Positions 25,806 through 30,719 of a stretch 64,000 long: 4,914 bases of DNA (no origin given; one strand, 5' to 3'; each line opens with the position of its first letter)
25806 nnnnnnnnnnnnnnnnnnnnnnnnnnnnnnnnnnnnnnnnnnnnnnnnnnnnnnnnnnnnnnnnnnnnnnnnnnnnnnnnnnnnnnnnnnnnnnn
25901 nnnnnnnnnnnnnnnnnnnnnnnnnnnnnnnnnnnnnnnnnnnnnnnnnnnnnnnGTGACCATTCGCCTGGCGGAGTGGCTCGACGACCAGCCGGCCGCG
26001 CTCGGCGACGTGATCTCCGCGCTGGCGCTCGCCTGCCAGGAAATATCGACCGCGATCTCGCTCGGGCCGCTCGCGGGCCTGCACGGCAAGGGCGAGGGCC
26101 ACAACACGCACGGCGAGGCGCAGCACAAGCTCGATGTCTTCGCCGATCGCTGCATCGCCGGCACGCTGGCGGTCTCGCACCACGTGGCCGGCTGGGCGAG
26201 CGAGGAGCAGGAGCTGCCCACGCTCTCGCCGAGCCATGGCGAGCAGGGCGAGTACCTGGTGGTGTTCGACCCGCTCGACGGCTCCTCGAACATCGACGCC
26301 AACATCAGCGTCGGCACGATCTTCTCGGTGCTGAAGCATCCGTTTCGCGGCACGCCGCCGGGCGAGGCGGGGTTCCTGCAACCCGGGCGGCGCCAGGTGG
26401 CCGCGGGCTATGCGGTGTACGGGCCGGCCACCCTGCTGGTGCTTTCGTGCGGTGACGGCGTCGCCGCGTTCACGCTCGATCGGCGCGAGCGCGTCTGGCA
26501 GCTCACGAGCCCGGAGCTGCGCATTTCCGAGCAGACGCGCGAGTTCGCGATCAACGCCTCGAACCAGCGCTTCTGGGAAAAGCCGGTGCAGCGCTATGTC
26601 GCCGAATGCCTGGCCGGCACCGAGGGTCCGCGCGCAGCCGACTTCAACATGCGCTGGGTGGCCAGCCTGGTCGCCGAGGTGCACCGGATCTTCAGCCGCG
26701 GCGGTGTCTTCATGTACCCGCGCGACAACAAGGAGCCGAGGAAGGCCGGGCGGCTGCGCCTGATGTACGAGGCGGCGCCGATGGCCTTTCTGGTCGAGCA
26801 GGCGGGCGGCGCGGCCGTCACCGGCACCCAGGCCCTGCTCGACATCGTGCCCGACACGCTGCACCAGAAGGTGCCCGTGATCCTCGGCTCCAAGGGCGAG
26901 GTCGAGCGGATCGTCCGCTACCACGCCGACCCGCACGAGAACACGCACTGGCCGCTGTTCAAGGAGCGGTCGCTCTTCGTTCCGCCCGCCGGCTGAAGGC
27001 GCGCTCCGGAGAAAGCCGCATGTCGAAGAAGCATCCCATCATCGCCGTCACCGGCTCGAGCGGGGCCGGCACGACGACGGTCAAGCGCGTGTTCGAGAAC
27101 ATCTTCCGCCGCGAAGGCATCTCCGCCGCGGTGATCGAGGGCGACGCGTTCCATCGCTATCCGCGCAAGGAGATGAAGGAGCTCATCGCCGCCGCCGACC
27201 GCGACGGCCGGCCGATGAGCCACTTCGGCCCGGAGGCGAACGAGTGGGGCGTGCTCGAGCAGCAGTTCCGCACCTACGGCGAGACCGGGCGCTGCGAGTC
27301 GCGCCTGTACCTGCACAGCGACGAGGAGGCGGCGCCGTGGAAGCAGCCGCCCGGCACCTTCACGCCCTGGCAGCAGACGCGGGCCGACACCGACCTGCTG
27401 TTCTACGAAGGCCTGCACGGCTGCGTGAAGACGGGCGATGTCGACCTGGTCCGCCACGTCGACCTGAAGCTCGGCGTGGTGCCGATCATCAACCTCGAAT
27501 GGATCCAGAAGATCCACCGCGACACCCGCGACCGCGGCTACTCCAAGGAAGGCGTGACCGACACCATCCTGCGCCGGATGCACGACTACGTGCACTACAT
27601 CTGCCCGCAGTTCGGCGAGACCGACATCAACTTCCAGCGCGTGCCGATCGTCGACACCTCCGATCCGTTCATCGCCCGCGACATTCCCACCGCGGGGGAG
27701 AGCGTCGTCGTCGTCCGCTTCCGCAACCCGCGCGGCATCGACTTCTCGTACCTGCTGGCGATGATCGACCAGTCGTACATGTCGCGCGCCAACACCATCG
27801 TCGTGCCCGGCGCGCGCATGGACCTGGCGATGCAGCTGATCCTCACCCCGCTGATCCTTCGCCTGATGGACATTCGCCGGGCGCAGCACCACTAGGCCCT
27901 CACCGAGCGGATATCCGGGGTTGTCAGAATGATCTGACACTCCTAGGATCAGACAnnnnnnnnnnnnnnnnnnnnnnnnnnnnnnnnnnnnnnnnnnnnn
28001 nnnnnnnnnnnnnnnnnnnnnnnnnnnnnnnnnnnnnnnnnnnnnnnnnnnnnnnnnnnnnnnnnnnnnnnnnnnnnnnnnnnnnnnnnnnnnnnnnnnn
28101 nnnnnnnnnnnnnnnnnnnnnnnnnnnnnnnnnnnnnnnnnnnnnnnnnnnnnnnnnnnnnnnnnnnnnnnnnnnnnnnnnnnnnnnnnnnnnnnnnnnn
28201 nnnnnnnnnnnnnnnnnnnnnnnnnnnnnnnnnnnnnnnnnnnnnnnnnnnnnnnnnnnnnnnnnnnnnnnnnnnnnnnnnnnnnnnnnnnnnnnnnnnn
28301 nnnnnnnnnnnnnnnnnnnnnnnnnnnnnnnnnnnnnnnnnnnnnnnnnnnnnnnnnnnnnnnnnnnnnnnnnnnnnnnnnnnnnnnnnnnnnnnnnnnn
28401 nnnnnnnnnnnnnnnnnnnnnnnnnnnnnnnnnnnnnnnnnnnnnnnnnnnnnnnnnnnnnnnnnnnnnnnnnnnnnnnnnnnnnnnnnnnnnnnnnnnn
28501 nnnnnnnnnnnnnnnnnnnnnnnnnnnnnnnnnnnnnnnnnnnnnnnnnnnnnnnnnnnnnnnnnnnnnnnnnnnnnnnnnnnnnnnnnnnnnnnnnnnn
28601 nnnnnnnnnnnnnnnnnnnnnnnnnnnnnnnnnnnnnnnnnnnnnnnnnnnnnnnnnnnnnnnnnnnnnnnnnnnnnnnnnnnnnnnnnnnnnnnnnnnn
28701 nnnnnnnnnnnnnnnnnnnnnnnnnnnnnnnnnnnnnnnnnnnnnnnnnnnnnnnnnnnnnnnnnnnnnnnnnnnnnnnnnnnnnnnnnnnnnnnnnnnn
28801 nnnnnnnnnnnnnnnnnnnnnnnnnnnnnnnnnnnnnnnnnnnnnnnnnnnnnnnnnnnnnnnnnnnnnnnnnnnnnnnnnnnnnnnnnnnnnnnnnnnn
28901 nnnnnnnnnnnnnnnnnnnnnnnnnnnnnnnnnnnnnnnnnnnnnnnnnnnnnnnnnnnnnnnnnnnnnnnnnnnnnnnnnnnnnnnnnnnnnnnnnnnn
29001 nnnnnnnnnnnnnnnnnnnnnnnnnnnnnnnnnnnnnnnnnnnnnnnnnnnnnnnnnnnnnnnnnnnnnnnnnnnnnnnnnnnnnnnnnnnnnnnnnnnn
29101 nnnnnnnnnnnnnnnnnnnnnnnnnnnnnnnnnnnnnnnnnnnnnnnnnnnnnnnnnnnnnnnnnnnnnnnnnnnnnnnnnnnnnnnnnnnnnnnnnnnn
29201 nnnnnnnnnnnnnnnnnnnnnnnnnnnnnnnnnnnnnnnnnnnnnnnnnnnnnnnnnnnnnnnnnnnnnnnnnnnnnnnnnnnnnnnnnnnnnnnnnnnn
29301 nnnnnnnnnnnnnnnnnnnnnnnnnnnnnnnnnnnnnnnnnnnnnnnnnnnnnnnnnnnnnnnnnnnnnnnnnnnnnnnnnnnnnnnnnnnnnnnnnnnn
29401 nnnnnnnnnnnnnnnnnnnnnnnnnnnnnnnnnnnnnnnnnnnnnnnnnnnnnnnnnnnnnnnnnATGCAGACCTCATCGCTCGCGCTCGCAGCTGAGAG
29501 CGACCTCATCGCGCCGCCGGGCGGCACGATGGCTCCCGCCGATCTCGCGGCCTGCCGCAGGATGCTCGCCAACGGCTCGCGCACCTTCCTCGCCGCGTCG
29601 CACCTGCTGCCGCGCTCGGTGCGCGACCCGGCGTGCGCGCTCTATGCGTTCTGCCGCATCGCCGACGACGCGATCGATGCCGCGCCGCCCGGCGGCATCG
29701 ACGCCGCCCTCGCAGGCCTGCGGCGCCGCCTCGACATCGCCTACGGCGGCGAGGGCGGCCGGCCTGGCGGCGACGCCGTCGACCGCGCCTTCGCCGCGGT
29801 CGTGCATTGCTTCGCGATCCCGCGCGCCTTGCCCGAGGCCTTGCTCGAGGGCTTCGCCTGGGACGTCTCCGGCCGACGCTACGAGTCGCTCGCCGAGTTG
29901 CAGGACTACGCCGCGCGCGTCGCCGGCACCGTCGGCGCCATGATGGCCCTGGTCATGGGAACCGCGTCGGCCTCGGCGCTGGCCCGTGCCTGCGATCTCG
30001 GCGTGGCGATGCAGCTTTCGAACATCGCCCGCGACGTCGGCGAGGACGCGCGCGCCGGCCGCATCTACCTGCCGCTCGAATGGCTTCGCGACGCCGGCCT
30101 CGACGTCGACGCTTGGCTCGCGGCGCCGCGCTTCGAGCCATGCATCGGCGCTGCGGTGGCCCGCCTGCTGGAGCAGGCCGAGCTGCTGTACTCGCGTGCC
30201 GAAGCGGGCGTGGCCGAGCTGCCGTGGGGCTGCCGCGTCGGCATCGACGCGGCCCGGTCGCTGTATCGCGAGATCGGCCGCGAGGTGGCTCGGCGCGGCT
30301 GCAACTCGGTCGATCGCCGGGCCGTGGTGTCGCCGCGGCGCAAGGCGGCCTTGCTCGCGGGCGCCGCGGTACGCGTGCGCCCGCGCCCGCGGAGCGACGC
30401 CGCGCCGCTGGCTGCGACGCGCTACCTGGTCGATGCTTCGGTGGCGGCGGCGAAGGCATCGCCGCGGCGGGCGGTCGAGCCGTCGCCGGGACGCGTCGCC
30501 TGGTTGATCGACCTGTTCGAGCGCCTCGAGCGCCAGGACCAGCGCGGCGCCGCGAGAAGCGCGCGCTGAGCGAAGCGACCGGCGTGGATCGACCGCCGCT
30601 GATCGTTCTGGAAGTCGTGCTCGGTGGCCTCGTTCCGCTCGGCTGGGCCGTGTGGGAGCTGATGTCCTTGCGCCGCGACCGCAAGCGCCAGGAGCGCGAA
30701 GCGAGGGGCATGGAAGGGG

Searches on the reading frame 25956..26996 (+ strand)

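Call 15: search_protein_families(library=ncbifam, proteins=[window:25956-26996:+], max_evalue=1e-8)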
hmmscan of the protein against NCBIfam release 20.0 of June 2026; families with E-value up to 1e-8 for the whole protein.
window:25956-26996:+ (346 aa): 9 families
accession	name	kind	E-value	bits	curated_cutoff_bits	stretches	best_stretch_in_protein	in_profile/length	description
NF006779.0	PRK09293.1-3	equivalog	2.1e-139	464.2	349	1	11-325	18-332/334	class 1 fructose-bisphosphatase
NF006780.0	PRK09293.1-4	equivalog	1.6e-118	395.6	358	1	10-341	18-341/343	class 1 fructose-bisphosphatase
NF006778.0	PRK09293.1-1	equivalog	1.6e-92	309.8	368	1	15-325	24-331/335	class 1 fructose-bisphosphatase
NF006783.0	PRK09293.2-4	equivalog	3.7e-49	167.4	521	1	18-322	29-309/315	class 1 fructose-bisphosphatase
NF006786.0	PRK09293.3-3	subfamily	3e-43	148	428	1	16-319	8-281/286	class 1 fructose-bisphosphatase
NF006784.0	PRK09293.2-5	equivalog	3.1e-42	144.8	395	1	43-321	24-274/279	class 1 fructose-bisphosphatase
NF006785.0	PRK09293.3-2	equivalog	1e-39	136.5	477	1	15-319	15-286/291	class 1 fructose-bisphosphatase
NF006782.0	PRK09293.2-3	equivalog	4.1e-36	124.5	457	1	18-322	3-277/280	class 1 fructose-bisphosphatase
NF006781.0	PRK09293.2-1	equivalog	1.4e-17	63.9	576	1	37-130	34-121/290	class 1 fructose-bisphosphatase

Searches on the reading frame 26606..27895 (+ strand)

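Call 16: search_protein_families(library=ncbifam, proteins=[window:26606-27895:+], max_evalue=1e-8)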
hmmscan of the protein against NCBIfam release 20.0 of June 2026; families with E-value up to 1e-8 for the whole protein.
window:26606-27895:+ (429 aa): 2 families
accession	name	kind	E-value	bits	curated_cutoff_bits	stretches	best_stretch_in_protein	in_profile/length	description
NF011997.0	PRK15453.1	equivalog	2.4e-147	489.9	362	1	139-426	1-288/290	phosphoribulokinase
NF005655.0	PRK07429.1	subfamily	2.5e-19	69.6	236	1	139-348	4-188/326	phosphoribulokinase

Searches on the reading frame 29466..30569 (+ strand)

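Call 16: search_protein_families(library=ncbifam, proteins=[window:29466-30569:+], max_evalue=1e-8)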
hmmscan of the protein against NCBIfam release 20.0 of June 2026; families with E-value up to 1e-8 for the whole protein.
window:29466-30569:+ (367 aa): 5 families
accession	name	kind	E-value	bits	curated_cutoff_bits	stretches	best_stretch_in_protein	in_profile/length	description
NF045921.1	PhytnSynCrtBRhod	equivalog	8e-112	373.6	500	1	22-325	2-306/307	15-cis-phytoene synthase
NF042419.1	Phyto_syn_CrtB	equivalog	1.3e-57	195.7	480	1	31-309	8-292/306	15-cis-phytoene synthase CrtB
TIGR03465.1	HpnD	equivalog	1.5e-49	168.5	278.6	1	38-298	6-262/267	presqualene diphosphate synthase HpnD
TIGR03464.1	HpnC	equivalog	8.9e-38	130.3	250.45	1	41-301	9-266/267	squalene synthase HpnC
NF045686.1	PhytoSynCyanob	equivalog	2.6e-36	125.3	550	1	28-304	22-307/310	15-cis-phytoene synthase CrtB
